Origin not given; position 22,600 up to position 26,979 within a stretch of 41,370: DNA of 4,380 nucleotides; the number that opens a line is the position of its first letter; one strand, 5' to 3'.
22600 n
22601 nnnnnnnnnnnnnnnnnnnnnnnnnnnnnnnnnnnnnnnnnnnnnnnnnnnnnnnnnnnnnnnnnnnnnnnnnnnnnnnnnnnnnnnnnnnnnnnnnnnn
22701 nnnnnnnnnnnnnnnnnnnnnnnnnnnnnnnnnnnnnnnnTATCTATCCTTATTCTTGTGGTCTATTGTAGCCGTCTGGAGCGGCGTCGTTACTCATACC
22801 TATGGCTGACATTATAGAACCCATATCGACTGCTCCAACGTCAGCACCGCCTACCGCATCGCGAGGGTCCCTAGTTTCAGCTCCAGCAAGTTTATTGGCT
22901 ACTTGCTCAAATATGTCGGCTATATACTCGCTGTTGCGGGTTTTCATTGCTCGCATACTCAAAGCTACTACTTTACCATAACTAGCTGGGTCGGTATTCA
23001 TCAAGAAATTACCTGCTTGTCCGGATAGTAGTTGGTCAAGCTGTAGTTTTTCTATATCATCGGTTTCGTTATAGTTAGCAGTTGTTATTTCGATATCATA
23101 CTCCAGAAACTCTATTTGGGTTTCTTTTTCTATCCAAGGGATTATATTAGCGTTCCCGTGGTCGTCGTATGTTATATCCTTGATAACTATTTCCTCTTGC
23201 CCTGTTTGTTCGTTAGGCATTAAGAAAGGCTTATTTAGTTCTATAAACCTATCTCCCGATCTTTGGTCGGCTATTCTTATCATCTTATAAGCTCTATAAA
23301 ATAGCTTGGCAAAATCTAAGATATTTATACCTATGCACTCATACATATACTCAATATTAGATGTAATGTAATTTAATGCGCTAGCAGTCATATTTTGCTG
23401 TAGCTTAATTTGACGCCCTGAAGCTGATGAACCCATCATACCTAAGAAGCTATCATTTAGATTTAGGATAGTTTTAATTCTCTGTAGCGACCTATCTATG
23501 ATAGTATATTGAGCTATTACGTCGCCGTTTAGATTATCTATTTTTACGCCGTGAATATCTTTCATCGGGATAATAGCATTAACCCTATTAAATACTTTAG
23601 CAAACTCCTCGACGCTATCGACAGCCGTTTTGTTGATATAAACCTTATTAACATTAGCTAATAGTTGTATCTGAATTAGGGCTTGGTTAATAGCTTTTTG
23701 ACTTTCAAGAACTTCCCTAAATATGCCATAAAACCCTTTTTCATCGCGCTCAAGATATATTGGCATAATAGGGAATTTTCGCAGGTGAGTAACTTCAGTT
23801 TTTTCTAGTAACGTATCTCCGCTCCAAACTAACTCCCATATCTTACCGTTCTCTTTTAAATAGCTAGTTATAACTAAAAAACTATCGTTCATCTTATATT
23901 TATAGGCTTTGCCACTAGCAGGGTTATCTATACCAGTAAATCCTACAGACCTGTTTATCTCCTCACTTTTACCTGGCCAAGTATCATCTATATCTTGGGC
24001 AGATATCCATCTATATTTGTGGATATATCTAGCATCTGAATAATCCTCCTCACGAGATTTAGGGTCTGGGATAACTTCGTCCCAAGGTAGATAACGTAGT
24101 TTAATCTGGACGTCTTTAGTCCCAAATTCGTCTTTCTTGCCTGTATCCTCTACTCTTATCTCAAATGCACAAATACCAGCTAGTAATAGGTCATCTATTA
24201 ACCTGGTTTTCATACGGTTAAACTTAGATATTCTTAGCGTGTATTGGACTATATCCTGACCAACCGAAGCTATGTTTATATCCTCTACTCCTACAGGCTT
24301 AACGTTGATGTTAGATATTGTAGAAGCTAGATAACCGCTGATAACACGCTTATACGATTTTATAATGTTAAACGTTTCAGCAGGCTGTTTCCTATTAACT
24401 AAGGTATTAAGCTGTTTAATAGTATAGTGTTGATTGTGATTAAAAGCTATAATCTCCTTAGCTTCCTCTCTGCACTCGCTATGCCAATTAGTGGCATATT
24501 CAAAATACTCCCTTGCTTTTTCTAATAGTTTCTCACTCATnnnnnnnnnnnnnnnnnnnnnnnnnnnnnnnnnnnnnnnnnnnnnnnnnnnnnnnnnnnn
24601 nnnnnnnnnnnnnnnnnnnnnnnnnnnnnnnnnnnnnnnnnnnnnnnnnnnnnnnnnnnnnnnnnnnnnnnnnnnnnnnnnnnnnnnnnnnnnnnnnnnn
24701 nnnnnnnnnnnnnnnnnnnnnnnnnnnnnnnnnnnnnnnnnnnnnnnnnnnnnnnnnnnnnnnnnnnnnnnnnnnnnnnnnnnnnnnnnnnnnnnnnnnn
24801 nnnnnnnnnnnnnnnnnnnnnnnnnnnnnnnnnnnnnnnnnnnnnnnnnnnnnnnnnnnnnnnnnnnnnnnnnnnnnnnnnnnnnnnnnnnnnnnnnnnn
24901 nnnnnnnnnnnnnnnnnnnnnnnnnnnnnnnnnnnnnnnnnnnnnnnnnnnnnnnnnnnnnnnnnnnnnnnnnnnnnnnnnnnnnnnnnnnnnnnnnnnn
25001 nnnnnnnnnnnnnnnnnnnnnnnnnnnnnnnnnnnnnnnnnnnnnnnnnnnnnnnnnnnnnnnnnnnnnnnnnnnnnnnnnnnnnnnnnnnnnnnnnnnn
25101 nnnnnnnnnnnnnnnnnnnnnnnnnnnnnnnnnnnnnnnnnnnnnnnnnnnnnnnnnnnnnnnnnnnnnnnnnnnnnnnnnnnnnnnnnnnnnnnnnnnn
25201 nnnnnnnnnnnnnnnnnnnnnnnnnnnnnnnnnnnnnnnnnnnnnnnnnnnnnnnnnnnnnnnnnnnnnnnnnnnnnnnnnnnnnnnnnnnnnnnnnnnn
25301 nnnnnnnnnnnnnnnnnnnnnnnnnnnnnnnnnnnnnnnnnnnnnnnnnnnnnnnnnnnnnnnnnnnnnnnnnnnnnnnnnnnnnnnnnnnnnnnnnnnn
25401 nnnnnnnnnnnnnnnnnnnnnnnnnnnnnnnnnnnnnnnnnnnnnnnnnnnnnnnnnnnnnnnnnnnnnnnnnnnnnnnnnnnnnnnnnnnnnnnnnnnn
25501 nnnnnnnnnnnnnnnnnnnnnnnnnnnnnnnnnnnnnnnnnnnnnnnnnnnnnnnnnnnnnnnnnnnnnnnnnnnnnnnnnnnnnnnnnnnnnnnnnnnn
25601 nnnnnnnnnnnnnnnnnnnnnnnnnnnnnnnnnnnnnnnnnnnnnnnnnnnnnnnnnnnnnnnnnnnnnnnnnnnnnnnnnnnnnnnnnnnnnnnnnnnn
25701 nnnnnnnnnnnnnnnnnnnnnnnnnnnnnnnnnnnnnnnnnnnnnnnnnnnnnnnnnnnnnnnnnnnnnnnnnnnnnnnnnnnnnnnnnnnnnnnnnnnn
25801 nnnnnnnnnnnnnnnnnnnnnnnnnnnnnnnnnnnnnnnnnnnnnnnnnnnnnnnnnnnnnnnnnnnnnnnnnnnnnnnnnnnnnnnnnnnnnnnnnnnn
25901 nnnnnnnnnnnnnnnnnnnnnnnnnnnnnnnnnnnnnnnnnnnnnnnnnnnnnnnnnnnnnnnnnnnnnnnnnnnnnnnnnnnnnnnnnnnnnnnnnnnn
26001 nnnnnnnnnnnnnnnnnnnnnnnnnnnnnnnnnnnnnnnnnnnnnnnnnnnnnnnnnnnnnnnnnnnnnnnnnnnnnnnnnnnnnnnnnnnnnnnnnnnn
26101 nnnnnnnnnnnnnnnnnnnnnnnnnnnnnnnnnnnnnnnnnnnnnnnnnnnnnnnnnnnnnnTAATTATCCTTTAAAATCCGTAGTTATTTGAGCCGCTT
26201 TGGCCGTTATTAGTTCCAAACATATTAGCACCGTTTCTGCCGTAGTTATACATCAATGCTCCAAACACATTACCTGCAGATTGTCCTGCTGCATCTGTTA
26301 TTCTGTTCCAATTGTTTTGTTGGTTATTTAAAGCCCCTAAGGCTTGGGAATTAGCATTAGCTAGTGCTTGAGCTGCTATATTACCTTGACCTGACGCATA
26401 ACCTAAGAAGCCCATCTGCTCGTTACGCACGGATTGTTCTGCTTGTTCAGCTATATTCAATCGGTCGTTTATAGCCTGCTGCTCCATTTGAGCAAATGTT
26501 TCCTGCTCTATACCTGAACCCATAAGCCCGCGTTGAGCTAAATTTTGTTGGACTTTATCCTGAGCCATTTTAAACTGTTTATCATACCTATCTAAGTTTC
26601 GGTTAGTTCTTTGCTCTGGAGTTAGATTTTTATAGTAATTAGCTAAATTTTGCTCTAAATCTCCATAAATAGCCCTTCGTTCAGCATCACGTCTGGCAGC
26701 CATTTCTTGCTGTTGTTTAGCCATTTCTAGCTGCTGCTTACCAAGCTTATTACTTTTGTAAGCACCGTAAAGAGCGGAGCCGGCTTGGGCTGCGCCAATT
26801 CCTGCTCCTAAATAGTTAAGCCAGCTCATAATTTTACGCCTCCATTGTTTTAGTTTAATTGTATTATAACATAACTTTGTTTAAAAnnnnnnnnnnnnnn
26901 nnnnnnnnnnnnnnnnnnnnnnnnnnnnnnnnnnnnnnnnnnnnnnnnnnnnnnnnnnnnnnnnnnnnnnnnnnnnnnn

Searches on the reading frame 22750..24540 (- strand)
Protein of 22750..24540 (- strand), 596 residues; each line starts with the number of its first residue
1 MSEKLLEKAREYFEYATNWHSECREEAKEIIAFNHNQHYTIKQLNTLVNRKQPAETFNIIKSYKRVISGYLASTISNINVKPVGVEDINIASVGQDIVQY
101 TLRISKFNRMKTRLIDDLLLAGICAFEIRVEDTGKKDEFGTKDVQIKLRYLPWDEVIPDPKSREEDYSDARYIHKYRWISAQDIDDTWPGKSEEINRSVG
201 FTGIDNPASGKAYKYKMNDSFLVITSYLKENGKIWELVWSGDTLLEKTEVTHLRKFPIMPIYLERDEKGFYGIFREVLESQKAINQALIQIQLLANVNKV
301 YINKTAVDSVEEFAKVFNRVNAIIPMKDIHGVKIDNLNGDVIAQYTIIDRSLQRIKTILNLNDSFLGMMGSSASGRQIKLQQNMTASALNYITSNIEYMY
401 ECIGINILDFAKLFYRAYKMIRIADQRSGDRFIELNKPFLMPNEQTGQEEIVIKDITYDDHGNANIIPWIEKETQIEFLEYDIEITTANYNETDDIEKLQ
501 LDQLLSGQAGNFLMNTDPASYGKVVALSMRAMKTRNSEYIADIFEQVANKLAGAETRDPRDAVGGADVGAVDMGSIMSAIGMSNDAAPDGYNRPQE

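Call 48: search_protein_families(library=phrogs, proteins=[window:22750-24540:-])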
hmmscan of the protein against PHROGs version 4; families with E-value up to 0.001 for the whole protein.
window:22750-24540:- (596 aa): 3 families
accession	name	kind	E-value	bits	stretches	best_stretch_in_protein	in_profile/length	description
phrog_156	-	head and packaging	2.4e-72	245.4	1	3-553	9-569/681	portal protein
phrog_18470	-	head and packaging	4.2e-07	30.4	1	23-198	38-208/232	portal protein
phrog_32380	-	unknown function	1.5e-06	28.7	1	33-288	31-272/287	-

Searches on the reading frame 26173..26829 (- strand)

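Call 49: search_protein_families(library=phrogs, proteins=[window:26173-26829:-])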
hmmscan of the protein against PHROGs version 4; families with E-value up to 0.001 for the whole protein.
window:26173-26829:- (218 aa): 1 family
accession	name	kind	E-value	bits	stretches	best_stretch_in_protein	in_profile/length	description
phrog_21132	-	DNA, RNA and nucleotide metabolism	5.1e-20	73.2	1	13-213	6-201/202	DNA ejection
